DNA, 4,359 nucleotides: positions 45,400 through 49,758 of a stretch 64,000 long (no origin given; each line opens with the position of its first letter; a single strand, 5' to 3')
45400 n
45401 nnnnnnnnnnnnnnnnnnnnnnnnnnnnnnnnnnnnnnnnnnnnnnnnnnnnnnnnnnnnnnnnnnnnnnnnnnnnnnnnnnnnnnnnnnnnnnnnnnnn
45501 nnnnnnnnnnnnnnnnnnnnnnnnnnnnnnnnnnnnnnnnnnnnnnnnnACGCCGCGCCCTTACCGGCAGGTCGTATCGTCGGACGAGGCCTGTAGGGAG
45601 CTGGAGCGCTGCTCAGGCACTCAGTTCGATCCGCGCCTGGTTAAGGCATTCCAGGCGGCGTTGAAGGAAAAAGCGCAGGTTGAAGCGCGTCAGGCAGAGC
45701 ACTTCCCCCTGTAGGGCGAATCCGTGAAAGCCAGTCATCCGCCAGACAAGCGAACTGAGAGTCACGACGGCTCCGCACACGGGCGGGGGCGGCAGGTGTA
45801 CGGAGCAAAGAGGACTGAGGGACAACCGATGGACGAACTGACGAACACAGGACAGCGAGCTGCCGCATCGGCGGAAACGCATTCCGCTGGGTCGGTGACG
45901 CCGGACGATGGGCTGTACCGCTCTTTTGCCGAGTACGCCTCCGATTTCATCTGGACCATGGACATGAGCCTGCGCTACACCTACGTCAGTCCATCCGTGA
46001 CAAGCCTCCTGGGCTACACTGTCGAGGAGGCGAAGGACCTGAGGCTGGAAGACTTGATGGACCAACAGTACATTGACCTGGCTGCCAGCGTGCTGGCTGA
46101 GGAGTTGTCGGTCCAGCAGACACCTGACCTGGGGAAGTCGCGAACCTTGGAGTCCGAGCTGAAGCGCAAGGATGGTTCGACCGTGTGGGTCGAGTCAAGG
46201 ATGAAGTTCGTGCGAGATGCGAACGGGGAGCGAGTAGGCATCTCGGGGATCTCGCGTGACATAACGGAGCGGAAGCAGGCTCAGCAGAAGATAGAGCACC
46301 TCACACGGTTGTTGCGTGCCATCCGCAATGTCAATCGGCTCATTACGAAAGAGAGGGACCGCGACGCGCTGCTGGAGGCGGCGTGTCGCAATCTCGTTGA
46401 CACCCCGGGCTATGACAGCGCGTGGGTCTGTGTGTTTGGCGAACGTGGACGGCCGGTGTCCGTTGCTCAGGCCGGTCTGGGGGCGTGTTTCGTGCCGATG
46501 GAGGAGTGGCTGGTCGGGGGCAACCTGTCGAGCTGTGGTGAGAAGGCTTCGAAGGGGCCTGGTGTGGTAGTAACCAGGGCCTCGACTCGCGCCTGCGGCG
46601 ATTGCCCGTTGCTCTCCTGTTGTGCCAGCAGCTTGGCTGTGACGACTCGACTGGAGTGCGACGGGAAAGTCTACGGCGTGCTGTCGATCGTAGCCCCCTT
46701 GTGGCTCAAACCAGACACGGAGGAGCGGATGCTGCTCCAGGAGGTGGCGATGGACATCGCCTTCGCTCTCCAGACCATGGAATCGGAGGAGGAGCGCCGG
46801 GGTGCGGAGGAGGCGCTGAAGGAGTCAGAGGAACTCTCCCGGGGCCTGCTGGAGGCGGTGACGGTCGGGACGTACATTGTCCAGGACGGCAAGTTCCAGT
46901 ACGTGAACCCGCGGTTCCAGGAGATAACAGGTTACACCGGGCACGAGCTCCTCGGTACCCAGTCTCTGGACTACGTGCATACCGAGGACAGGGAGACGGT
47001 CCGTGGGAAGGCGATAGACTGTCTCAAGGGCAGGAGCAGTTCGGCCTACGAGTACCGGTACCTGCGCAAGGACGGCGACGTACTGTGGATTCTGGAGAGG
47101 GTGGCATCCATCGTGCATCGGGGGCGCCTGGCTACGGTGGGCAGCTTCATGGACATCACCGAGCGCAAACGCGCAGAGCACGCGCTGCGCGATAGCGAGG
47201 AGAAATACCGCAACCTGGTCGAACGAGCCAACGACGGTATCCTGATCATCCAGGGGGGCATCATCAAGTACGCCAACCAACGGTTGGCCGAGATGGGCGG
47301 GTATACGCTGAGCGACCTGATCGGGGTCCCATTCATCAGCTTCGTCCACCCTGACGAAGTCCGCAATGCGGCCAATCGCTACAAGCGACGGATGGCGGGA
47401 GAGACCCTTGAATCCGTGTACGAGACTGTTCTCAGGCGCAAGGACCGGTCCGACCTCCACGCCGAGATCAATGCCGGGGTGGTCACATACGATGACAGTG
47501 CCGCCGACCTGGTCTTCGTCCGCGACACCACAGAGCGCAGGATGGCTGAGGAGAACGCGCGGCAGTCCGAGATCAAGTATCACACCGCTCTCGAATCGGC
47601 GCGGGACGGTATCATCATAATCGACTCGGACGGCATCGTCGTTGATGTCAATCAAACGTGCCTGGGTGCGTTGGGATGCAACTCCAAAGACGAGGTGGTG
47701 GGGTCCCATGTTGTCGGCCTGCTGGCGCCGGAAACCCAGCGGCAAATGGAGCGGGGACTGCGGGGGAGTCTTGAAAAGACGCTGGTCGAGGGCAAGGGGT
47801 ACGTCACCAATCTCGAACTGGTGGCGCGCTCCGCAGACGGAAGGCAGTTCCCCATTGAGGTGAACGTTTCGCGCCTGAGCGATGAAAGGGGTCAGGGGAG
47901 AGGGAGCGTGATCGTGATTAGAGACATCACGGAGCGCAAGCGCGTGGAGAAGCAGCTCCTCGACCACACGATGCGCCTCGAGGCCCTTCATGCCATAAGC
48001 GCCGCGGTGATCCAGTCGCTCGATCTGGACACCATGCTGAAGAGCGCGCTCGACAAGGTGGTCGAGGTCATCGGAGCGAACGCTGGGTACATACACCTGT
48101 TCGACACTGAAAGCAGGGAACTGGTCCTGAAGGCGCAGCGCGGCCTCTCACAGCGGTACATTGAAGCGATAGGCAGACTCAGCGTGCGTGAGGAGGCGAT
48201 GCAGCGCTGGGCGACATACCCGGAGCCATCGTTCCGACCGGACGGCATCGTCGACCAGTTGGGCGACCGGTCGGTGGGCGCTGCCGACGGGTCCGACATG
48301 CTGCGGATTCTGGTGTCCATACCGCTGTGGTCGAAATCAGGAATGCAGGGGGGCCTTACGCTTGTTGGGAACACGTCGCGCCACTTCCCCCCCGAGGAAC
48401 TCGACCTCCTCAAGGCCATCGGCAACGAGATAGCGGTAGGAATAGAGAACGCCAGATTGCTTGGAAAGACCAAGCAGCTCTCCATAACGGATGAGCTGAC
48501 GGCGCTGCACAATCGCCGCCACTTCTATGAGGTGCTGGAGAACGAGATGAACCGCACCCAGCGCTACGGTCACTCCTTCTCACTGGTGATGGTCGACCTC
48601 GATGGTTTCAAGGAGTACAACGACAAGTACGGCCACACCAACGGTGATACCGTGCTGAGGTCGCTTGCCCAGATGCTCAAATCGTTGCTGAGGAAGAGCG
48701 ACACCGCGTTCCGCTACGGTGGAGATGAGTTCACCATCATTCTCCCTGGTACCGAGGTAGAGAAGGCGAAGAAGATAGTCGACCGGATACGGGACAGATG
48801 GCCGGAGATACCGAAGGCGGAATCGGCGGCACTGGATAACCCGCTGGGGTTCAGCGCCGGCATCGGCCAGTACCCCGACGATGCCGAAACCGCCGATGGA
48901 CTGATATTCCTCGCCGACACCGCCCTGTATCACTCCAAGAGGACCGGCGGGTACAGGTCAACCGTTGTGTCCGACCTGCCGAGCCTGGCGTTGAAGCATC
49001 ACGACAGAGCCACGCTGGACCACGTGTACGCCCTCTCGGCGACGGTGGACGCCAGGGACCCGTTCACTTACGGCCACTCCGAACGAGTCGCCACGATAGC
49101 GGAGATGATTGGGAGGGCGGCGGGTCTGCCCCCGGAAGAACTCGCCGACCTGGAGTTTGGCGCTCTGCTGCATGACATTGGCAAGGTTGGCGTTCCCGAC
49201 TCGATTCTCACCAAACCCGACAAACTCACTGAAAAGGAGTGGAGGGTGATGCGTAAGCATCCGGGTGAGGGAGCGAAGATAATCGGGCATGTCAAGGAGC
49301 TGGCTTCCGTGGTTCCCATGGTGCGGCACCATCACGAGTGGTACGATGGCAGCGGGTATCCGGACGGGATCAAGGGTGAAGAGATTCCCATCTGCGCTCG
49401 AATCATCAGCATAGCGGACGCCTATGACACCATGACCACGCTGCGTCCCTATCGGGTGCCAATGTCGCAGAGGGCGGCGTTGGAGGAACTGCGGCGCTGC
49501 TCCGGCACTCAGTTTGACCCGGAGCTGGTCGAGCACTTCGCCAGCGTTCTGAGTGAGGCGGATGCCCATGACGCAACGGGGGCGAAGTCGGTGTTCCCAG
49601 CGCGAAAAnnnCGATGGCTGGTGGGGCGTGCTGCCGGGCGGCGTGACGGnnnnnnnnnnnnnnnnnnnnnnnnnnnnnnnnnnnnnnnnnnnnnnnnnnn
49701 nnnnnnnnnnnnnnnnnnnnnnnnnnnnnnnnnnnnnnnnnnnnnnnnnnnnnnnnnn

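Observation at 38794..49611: Tandem paralogous giant PAS-GAF-GGDEF-HD-GYP proteins (2306 and about 1260 aa) with both c-di-GMP synthase and HD-GYP hydrolase motifs intact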

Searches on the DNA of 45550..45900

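Call 83: search_rna_families(source=window, start=45550, end=45900, threshold=evalue, max_evalue=10)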
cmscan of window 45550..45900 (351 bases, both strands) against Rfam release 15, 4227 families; matches with E-value up to 10: 2.
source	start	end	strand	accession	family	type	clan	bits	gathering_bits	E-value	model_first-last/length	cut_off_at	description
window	45770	45810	-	RF03060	uup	Cis-reg;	-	17.6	36.8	0.55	6-48/48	no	uup RNA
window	45693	45744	-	RF00339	snoR60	Gene; snRNA; snoRNA; CD-box;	CL00074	13.7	40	6.5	1-72/72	no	Small nucleolar RNA snoR60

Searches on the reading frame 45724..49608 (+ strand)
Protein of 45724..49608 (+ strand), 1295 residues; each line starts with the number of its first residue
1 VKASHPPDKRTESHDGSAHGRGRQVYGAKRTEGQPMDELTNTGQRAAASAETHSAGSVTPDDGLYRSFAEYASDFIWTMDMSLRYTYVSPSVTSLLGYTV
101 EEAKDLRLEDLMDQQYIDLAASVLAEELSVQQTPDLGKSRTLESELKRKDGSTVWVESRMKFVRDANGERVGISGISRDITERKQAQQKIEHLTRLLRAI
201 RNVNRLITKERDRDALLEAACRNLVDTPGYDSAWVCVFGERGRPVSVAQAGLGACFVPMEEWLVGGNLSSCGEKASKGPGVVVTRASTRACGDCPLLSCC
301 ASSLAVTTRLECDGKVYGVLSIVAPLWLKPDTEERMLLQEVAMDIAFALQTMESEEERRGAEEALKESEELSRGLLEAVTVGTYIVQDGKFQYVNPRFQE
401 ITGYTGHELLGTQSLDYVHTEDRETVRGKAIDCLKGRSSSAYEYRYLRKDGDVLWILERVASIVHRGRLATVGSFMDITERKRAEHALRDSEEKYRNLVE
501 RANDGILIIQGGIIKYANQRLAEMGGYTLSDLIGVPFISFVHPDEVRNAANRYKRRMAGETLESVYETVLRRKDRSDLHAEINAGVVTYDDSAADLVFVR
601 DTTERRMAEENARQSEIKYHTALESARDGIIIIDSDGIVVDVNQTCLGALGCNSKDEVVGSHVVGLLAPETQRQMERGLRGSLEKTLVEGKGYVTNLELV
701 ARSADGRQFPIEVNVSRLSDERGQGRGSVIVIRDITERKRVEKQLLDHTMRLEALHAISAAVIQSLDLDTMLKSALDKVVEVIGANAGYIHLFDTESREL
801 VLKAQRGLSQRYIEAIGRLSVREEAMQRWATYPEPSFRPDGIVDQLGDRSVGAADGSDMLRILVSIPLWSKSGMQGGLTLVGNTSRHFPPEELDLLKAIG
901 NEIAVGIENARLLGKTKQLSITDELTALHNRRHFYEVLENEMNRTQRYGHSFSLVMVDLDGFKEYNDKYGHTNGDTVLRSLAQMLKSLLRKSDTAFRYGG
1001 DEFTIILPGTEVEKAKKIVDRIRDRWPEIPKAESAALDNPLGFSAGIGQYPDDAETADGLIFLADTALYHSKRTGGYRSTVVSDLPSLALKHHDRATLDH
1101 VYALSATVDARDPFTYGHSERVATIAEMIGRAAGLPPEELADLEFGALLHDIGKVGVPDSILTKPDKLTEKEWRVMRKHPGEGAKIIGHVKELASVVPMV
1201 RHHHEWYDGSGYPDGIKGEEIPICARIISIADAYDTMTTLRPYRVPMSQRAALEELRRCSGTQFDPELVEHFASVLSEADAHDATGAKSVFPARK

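Call 5: search_protein_families(library=pfam, proteins=[window:45724-49608:+], max_evalue=0.01)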
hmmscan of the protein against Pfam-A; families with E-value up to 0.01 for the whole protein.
window:45724-49608:+ (1295 aa): 16 families
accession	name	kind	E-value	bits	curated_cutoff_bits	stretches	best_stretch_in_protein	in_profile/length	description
PF13426.13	PAS_9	-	2.4e-50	169.5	27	4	628-737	2-103/103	PAS domain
PF00989.32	PAS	-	1e-47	161.3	22.6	4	619-735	3-113/113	PAS fold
PF00990.26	GGDEF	-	3.7e-44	150.8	23.8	1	921-1076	2-159/161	Diguanylate cyclase, GGDEF domain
PF13487.12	HD_5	-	7.6e-42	143.4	27.2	1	1106-1268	5-170/170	HD domain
PF08448.16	PAS_4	-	1.5e-40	138.3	23.1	4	623-740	1-110/110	PAS fold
PF08447.18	PAS_3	-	1.2e-37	128.4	25.6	3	393-465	3-78/89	PAS fold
PF01966.28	HD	-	4.5e-25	88.6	22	1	1115-1237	1-116/116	HD domain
PF13188.13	PAS_8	-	6.4e-24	83.4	21.8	3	372-423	3-55/65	PAS domain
PF13185.12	GAF_2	-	4.2e-16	59.8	28.6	2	766-908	2-136/136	GAF domain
PF13492.12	GAF_3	-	1.4e-11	45.3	27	1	767-909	1-129/129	GAF domain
PF01590.32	GAF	-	5e-09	37.2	22.4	1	212-349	1-133/133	GAF domain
PF14598.12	PAS_11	-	1.7e-05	25.2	25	0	387-456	10-79/109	PAS domain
PF24820.1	Diguanyl_cycl_sensor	-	7.2e-05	23.1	28.1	0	627-720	6-98/109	Diguanylate cyclase-like sensor domain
PF12860.13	PAS_7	-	0.00014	22.4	27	0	623-742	1-114/115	PAS fold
PF17853.6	GGDEF_2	-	0.0041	17.8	24.5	0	972-1052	32-98/116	GGDEF-like domain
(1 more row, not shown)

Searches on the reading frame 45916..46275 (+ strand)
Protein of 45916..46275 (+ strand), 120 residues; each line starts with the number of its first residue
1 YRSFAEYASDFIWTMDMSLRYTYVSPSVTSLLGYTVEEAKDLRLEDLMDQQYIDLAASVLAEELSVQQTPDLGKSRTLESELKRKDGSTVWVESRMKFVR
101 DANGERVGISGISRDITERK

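Call 86: search_protein_families(library=pfam, proteins=[window:45916-46275:+], max_evalue=0.1)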
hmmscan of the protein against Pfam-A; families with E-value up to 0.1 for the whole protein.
window:45916-46275:+ (120 aa): 5 families
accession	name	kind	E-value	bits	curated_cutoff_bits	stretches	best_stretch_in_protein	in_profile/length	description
PF13426.13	PAS_9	-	4.9e-14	52.9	27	1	10-118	2-103/103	PAS domain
PF08447.18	PAS_3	-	2.5e-11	44.1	25.6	1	22-112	2-88/89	PAS fold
PF08448.16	PAS_4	-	4.2e-11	43.5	23.1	1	9-120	5-109/110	PAS fold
PF00989.32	PAS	-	1.2e-10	41.8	22.6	1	1-116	3-113/113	PAS fold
PF13188.13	PAS_8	-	0.012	16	21.8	1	1-48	3-47/65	PAS domain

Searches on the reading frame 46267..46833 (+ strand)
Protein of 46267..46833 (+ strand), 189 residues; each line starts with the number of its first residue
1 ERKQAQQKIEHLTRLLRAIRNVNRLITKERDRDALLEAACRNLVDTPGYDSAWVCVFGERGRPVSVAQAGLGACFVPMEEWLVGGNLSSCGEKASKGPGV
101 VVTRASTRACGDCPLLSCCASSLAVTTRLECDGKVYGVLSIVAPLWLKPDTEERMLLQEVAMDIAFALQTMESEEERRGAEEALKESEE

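Call 31: find_homologous_proteins(query=window:46267-46833:+, max_evalue=0.001)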
Query seq(189 aa) (189 aa): 2 proteins with E <= 0.001 among 192 candidates.
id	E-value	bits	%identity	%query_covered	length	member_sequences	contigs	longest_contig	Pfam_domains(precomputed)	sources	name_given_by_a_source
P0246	6.8e-44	168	45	100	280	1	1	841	PF13185.13,PF01590.33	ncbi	ncbi:unnamed protein product, partial [marine sediment metagenome]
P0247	9.6e-6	44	35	84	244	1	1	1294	PF13185.13,PF01590.33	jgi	jgi:putative methionine-R-sulfoxide reductase with GAF domain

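Call 40: search_protein_representatives(protein=window:46282-46830:+)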
Query: 183 residues. Proteins with E-value up to 0.001 (for the whole library): 7447; up to 1e-10: 3548; up to 1e-30: 726. The best 150 are listed.
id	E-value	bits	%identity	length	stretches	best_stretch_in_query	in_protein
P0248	1.1e-110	383.8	42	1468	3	2-182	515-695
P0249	2.8e-92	323.8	49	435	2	2-181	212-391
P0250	3.9e-85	300.5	46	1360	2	2-181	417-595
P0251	1.3e-82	292.3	45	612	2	2-183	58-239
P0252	1.0e-76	273.1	43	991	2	2-183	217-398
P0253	1.3e-76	272.8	42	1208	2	2-182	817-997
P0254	2.0e-76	272.2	45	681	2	2-182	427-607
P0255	1.3e-72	259.7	44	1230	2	2-179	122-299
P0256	5.9e-72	257.6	42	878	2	4-183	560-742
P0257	1.2e-71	256.6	41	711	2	2-181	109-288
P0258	5.5e-70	251.2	42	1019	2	2-182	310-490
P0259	8.0e-66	237.6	42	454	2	1-183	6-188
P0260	3.5e-63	229.0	41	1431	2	2-183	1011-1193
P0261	4.4e-63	228.7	39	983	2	1-179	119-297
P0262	8.4e-61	221.3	38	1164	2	2-179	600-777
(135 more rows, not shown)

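Call 51: search_solved_structures(query=A2, max_evalue=1)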
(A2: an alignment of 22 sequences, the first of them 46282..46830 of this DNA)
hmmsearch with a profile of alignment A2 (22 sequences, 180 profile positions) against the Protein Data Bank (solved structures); distinct sequences matched with E-value up to 1: 8.
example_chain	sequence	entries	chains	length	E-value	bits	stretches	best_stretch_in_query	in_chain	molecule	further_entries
6uv8_A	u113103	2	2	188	0.0004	23.4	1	116-169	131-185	Multi-sensor signal transduction histidine kinase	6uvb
8w26_A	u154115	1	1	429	0.019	18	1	114-176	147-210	histidine kinase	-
6oap_A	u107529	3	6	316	0.023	17.7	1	104-170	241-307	Dual sensor histidine kinase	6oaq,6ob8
3k2n_A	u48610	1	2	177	0.091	15.7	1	117-173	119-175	Sigma-54-dependent transcriptional regulator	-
6xhg_A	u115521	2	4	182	0.17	14.8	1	98-166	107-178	JSC1_58120g3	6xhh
2lb5_A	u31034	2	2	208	0.19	14.7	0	114-168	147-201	Sensor histidine kinase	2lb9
6oei_A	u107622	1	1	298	0.23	14.4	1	116-171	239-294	Spindle pole body component SPC42,Sigma-54-dependent transcriptional regulator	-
2k2n_A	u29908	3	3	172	0.63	13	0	114-167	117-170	Sensor protein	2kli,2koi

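Call 60: predict_structure(alignment_id=A2)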
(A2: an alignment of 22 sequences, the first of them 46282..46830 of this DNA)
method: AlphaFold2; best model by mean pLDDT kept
length: 183 residues; sequences in the alignment: 22
mean_pLDDT: 92.1   pTM: 0.88
mean pLDDT of the five models: 92.1, 91.8, 90.7, 89.8, 89.1
residues with pLDDT >= 90: 144; 70-90: 36; 50-70: 3; < 50: 0
segments of 3 or more residues with pLDDT < 50: none
pLDDT, mean of each block of 10 residues (from residue 1): 86 94 95 96 93 91 96 94 93 89 78 89 96 95 89 97 95 93 85
secondary structure, 60 per line:
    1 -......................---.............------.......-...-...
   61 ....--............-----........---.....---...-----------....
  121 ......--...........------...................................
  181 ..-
elements in order: H2-23 H27-39 E46-52 E58-64 H67-78 H84-91 E95-99 E117-126 E129-139 H146-182

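Call 65: fold_search(model_id=the predicted structure, library=pdb)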
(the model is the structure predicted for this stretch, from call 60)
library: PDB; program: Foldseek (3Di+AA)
matches with E <= 10: 1351; with E <= 0.001: 230
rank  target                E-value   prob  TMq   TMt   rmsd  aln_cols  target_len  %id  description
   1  3k2n_A                2.9e-06  1.00  0.58  0.59   6.3       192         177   19  The crystal structure of sigma-54-dependent transcriptional regulator domain from Chlorobium Tepidum TLS (released 2010-01-19)
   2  8jrc_A                3.3e-06  1.00  0.69  0.73   3.7       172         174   14  Crystal structure of the GAF domain of the transcriptional activator NifA (released 2024-06-19)
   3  4g3k_B                6.4e-06  1.00  0.64  0.82   4.3       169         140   14  Crystal structure of a. aeolicus nlh1 gaf domain in an inactive state (released 2013-05-29)
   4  6oaq_B                6.8e-06  1.00  0.65  0.42   4.5       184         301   16  Crystal structure of a dual sensor histidine kinase in BeF3- bound state (released 2019-09-18)
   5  4g3v_A                7.3e-06  1.00  0.64  0.71   3.6       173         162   11  Crystal structure of A. Aeolicus nlh2 gaf domain in an inactive state (released 2013-05-29)
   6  6oap_A                7.7e-06  1.00  0.65  0.42   4.5       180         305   17  Crystal structure of a dual sensor histidine kinase in the green-light absorbing Pg state (released 2019-09-18)
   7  6oap_B                8.2e-06  1.00  0.66  0.43   4.5       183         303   16  Crystal structure of a dual sensor histidine kinase in the green-light absorbing Pg state (released 2019-09-18)
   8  4g3k_A                9.3e-06  1.00  0.65  0.75   3.8       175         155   14  Crystal structure of a. aeolicus nlh1 gaf domain in an inactive state (released 2013-05-29)
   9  2ool_A                1.2e-05  1.00  0.63  0.40   5.2       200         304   14  Crystal structure of the chromophore-binding domain of an unusual bacteriophytochrome RpBphP3 from R. palustris (released 2007-07-10)
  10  3p01_A                1.5e-05  1.00  0.67  0.69   3.8       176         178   10  Crystal structure of two-component response regulator from Nostoc sp. PCC 7120 (released 2010-10-06)
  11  3p01_B                1.6e-05  1.00  0.66  0.69   4.0       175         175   10  Crystal structure of two-component response regulator from Nostoc sp. PCC 7120 (released 2010-10-06)
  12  6oei                  1.7e-05  1.00  0.67  0.53   4.3       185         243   22  Yeast Spc42 N-terminal coiled-coil fused to PDB: 3K2N (released 2019-04-24)
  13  3mmh_A                1.9e-05  1.00  0.61  0.66   3.9       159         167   19  X-ray structure of free methionine-R-sulfoxide reductase from neisseria meningitidis in complex with its substrate (released 2010-05-19)
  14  6ob8_A                2.2e-05  1.00  0.65  0.42   4.4       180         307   18  Crystal structure of a dual sensor histidine kinase in green light illuminated state (released 2019-09-18)
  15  6ptq_A                2.6e-05  1.00  0.58  0.25   6.6       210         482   15  Dark, Room Temperature, PCM Myxobacterial Phytochrome, P2, Wild Type (released 2019-10-09)
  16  6ptx_A                3.2e-05  1.00  0.55  0.24   6.7       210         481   15  Dark, 100K, PCM Myxobacterial Phytochrome, P2, Wild Type, (released 2019-10-09)
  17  6pu2_A                3.8e-05  1.00  0.54  0.24   6.7       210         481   15  Dark, Mutant H275T , 100K, PCM Myxobacterial Phytochrome, P2 (released 2019-10-09)
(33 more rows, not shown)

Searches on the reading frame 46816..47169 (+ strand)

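Call 86: search_protein_families(library=pfam, proteins=[window:46816-47169:+], max_evalue=0.1)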
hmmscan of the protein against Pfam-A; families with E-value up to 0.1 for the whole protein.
window:46816-47169:+ (118 aa): 6 families
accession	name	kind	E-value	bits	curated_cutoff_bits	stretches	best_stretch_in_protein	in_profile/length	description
PF08447.18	PAS_3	-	4.3e-18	65.8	25.6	1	29-102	3-79/89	PAS fold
PF00989.32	PAS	-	3.8e-14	53.1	22.6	1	9-114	4-113/113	PAS fold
PF13426.13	PAS_9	-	3.1e-11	43.9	27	1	18-116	3-103/103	PAS domain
PF08448.16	PAS_4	-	2.9e-08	34.4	23.1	1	23-118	13-109/110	PAS fold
PF13188.13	PAS_8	-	1.6e-06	28.3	21.8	1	8-59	3-55/65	PAS domain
PF14598.12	PAS_11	-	0.026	14.9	25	1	23-92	10-79/109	PAS domain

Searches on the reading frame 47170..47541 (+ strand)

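Call 86: search_protein_families(library=pfam, proteins=[window:47170-47541:+], max_evalue=0.1)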
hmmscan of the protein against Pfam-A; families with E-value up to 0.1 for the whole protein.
window:47170-47541:+ (124 aa): 5 families
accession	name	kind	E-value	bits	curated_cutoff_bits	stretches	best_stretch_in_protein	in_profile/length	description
PF13426.13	PAS_9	-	3.3e-10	40.6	27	1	21-122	1-103/103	PAS domain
PF00989.32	PAS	-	8.2e-09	35.9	22.6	1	11-118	1-111/113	PAS fold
PF08448.16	PAS_4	-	4e-07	30.7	23.1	1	30-124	15-109/110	PAS fold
PF13188.13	PAS_8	-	1.6e-06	28.2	21.8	1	11-64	1-55/65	PAS domain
PF08447.18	PAS_3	-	1.8e-06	28.6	25.6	1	33-109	2-78/89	PAS fold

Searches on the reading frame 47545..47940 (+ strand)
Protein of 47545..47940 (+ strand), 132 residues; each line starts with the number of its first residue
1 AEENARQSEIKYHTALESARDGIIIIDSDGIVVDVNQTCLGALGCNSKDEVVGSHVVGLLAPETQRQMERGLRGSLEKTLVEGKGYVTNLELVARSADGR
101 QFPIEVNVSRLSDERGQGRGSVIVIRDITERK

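Call 86: search_protein_families(library=pfam, proteins=[window:47545-47940:+], max_evalue=0.1)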
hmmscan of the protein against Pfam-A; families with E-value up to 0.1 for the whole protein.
window:47545-47940:+ (132 aa): 6 families
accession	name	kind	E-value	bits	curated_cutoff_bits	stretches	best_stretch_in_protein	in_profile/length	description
PF13426.13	PAS_9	-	3e-14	53.6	27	1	21-130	2-103/103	PAS domain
PF00989.32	PAS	-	3.7e-14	53.1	22.6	1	12-128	3-113/113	PAS fold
PF08448.16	PAS_4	-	4.1e-13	50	23.1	1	16-132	1-109/110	PAS fold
PF13188.13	PAS_8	-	2.5e-06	27.6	21.8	1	11-64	2-54/65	PAS domain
PF24820.1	Diguanyl_cycl_sensor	-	0.0013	19.1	28.1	1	20-114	6-99/109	Diguanylate cyclase-like sensor domain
PF12860.13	PAS_7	-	0.017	15.7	27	1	16-132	1-111/115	PAS fold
